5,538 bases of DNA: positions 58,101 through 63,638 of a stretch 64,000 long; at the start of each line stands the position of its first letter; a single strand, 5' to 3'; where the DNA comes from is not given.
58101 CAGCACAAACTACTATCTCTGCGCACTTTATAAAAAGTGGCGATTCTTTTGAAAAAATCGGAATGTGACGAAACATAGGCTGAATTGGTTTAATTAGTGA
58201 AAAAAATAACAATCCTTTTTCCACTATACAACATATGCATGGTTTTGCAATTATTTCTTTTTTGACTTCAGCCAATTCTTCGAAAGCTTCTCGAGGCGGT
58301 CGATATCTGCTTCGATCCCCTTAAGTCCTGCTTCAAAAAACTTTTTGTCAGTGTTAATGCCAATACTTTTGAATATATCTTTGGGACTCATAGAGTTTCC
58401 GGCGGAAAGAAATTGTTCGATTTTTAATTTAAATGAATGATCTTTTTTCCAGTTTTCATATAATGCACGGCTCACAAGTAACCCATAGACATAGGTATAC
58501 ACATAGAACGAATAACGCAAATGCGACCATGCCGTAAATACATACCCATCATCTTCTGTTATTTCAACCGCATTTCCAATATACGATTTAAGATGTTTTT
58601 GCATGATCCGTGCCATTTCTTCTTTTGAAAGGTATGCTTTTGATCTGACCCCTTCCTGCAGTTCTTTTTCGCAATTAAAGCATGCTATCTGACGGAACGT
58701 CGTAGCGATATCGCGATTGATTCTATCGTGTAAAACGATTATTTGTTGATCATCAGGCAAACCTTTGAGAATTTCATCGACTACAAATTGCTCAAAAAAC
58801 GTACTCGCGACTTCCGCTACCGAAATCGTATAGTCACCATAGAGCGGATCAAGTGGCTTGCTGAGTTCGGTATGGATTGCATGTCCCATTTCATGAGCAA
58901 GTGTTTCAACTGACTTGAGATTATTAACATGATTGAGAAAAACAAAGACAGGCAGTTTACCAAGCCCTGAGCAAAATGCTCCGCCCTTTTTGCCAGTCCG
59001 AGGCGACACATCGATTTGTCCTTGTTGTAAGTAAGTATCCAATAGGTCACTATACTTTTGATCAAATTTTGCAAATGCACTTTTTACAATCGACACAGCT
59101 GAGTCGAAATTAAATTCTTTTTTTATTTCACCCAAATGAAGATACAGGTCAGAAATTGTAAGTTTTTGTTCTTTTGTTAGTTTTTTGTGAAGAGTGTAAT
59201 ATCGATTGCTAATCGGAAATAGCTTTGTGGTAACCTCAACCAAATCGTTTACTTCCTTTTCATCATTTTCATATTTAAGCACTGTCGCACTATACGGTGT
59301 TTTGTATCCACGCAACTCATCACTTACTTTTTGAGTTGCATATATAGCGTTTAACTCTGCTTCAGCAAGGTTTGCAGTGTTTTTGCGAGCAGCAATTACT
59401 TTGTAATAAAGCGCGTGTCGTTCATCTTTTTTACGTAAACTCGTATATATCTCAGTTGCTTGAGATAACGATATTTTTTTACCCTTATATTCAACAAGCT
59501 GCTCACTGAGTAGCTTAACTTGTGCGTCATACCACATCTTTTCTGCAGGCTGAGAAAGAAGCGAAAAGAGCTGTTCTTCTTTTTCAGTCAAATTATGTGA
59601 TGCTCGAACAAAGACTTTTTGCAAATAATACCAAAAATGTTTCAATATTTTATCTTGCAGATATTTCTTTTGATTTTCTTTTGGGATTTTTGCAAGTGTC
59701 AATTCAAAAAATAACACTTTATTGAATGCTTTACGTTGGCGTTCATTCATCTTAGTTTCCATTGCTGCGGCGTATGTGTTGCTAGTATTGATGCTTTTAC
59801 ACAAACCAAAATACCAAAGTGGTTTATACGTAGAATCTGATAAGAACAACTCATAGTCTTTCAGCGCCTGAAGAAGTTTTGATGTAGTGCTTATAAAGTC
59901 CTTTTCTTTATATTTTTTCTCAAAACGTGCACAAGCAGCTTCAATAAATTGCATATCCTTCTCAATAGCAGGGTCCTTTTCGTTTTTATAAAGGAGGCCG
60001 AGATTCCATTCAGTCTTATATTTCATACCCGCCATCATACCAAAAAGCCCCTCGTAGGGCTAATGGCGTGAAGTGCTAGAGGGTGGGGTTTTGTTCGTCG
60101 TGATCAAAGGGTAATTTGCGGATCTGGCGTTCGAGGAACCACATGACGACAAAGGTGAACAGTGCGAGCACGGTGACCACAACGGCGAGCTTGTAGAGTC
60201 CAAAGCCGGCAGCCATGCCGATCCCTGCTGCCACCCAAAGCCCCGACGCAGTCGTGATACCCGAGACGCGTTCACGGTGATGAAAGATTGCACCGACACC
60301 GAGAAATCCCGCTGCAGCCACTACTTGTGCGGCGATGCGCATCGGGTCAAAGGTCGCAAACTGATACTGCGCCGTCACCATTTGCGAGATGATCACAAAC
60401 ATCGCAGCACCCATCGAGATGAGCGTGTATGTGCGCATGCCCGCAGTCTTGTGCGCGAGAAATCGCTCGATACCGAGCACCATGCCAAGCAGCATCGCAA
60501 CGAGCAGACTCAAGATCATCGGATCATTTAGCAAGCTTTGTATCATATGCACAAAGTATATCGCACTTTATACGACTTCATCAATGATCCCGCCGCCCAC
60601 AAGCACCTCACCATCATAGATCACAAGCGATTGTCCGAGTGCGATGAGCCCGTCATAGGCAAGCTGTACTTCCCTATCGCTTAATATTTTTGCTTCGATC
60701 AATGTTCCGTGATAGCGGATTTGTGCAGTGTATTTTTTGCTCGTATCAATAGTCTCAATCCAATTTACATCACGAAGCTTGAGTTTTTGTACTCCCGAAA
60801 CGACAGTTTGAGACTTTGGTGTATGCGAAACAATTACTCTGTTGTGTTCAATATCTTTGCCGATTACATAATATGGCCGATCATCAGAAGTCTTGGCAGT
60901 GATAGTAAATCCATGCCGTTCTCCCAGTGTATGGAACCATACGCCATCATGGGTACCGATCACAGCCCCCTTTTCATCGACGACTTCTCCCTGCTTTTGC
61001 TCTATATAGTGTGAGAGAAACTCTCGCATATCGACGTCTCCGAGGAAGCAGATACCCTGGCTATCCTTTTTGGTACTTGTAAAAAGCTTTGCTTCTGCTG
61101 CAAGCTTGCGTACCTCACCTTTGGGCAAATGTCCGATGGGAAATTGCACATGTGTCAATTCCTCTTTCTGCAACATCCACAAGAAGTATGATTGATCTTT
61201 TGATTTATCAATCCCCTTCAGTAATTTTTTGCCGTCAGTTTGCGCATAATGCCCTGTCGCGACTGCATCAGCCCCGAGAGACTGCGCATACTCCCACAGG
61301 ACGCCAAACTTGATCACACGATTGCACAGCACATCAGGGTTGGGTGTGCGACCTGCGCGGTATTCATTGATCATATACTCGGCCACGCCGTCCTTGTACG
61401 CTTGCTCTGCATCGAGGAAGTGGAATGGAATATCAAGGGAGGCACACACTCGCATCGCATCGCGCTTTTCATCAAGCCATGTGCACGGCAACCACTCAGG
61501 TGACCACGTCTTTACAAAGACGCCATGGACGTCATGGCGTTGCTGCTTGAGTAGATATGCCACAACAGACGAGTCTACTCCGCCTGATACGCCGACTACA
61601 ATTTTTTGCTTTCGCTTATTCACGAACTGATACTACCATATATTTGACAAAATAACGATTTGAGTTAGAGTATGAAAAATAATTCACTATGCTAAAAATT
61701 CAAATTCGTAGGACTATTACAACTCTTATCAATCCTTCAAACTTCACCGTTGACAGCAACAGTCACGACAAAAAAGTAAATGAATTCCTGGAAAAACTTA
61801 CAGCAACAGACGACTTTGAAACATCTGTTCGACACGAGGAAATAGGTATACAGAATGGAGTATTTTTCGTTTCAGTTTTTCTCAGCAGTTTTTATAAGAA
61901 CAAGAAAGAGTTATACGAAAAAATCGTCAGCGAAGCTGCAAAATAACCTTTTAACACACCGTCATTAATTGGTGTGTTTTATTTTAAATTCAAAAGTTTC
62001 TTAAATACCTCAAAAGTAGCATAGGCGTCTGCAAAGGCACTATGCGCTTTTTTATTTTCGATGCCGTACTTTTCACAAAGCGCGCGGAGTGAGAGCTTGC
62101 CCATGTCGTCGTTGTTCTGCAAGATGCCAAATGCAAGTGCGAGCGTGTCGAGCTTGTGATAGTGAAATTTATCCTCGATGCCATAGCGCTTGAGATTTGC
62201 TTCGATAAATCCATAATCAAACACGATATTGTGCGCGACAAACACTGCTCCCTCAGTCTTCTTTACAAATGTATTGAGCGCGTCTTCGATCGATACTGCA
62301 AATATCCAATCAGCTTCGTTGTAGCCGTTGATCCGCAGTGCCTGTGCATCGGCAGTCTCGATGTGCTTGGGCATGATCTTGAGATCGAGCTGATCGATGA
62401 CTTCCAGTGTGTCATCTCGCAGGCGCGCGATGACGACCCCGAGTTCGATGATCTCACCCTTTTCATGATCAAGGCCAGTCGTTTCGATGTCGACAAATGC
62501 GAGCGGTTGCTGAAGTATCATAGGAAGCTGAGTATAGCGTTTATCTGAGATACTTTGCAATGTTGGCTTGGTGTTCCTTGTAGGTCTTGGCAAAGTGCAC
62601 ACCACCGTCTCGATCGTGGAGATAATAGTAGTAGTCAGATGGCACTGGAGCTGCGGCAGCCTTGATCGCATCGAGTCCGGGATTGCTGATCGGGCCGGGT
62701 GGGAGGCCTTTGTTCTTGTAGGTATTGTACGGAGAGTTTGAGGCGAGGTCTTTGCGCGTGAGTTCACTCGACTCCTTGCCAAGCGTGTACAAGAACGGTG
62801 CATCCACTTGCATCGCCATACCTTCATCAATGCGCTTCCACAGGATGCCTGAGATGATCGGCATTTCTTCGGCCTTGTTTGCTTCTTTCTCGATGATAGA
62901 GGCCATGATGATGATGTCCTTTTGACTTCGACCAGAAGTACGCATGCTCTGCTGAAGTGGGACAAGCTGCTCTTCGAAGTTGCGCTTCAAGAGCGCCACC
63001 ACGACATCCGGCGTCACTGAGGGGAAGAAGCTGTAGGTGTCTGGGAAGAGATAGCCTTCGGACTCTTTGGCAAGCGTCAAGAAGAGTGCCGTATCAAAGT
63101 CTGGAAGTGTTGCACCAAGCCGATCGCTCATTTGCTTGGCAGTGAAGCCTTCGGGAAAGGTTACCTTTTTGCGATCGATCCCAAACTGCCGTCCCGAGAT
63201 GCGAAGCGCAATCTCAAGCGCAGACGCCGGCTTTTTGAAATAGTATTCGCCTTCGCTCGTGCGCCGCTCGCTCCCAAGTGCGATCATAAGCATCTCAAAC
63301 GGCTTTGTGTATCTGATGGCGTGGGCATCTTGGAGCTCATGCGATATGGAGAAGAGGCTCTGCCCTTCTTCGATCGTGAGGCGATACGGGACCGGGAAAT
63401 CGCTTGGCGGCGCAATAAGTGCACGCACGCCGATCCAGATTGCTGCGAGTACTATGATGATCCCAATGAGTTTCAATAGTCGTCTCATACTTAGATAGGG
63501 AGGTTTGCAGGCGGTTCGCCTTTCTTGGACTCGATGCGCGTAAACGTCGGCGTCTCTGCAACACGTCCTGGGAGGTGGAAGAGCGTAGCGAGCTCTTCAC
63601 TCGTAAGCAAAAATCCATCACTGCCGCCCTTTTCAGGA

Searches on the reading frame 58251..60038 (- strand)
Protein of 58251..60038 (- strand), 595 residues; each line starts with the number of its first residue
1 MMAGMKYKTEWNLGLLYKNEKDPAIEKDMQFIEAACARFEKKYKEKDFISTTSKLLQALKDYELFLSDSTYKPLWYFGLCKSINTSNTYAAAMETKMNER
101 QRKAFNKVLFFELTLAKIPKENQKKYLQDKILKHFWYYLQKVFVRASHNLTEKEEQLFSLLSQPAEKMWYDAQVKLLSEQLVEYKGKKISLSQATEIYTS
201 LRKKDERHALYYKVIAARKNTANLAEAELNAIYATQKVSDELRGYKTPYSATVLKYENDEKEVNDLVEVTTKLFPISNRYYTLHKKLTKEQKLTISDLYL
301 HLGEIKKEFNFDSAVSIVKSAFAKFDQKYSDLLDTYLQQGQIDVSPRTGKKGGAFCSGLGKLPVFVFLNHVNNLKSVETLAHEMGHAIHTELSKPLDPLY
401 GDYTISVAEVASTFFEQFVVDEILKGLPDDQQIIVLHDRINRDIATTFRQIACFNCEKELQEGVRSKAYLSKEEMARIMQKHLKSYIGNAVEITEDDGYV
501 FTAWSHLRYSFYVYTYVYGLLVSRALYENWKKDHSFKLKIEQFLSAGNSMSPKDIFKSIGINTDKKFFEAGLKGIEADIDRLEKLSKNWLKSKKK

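Call 49: search_protein_families(library=pfam, proteins=[window:58251-60038:-], max_evalue=0.001)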
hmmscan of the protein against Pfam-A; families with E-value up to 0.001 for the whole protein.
window:58251-60038:- (595 aa): 2 families
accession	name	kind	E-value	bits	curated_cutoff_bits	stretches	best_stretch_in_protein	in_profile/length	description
PF01432.26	Peptidase_M3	-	1.6e-30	107.3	27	1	198-565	2-447/457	Peptidase family M3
PF08439.15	Peptidase_M3_N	-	3.1e-08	34.2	25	1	115-170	2-58/70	Oligopeptidase F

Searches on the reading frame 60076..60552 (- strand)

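Call 49: search_protein_families(library=pfam, proteins=[window:60076-60552:-], max_evalue=0.001)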
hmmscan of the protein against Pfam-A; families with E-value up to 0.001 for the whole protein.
window:60076-60552:- (158 aa): 1 family
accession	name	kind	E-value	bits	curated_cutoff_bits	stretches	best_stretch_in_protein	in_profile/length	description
PF02308.21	MgtC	-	8.5e-34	116.9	31.4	1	16-142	1-120/121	MgtC family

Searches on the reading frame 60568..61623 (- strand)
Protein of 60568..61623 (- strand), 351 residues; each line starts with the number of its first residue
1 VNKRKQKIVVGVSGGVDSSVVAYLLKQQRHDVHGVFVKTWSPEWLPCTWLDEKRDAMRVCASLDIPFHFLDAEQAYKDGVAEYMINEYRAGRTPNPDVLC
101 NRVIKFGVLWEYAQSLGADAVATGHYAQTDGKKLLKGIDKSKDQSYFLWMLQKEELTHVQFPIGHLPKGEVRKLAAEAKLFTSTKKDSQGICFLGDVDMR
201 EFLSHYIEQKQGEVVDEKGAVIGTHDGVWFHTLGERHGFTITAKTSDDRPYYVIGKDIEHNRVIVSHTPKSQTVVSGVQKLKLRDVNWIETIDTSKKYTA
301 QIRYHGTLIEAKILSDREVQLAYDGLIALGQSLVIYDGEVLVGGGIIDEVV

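Call 49: search_protein_families(library=pfam, proteins=[window:60568-61623:-], max_evalue=0.001)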
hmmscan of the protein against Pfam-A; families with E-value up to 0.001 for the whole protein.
window:60568-61623:- (351 aa): 7 families
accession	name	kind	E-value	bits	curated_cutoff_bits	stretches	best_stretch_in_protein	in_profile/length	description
PF03054.22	tRNA_Me_trans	-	1e-70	238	20.6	1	6-195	1-201/202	tRNA methyl transferase HUP domain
PF20259.3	tRNA_Me_trans_M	-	2e-20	72.6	27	1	201-267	2-66/66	tRNA methyl transferase PRC-barrel domain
PF20258.4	tRNA_Me_trans_C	-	2.1e-09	38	20.6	1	279-347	2-77/77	Aminomethyltransferase beta-barrel domain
PF02540.23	NAD_synthase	-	9.3e-08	31.9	21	1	5-125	18-129/242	NAD synthase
PF00733.27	Asn_synthase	-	0.00062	20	21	1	10-66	22-73/354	Asparagine synthase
PF01171.26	ATP_bind_3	-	0.00083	19.6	27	0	7-86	1-69/182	PP-loop family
PF06508.19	QueC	-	0.00091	19.2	22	0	7-127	1-122/210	Queuosine biosynthesis protein QueC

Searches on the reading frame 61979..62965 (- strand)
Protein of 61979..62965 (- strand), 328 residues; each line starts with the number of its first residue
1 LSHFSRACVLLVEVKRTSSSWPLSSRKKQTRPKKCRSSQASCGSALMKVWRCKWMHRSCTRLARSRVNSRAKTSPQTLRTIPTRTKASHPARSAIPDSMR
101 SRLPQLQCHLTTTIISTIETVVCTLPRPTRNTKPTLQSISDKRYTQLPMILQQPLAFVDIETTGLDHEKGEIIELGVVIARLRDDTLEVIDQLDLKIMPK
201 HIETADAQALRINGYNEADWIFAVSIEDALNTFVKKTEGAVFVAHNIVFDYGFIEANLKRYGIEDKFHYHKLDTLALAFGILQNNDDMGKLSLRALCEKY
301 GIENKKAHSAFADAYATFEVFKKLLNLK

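Call 76: search_protein_families(library=pfam, proteins=[window:61979-62965:-], max_evalue=0.00001)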
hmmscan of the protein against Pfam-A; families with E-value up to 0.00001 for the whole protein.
window:61979-62965:- (328 aa): 1 family
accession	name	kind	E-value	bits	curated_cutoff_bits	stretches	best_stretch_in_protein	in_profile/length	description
PF00929.31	RNase_T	-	1.4e-23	84.7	24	1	157-321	2-164/164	Exonuclease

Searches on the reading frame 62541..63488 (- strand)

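Call 76: search_protein_families(library=pfam, proteins=[window:62541-63488:-], max_evalue=0.00001)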
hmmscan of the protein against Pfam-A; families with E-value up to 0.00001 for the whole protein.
window:62541-63488:- (315 aa): 1 family
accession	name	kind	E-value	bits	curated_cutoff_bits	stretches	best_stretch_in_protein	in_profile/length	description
PF02618.21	YceG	-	1.5e-74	251.3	32.4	1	37-312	1-275/275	YceG-like family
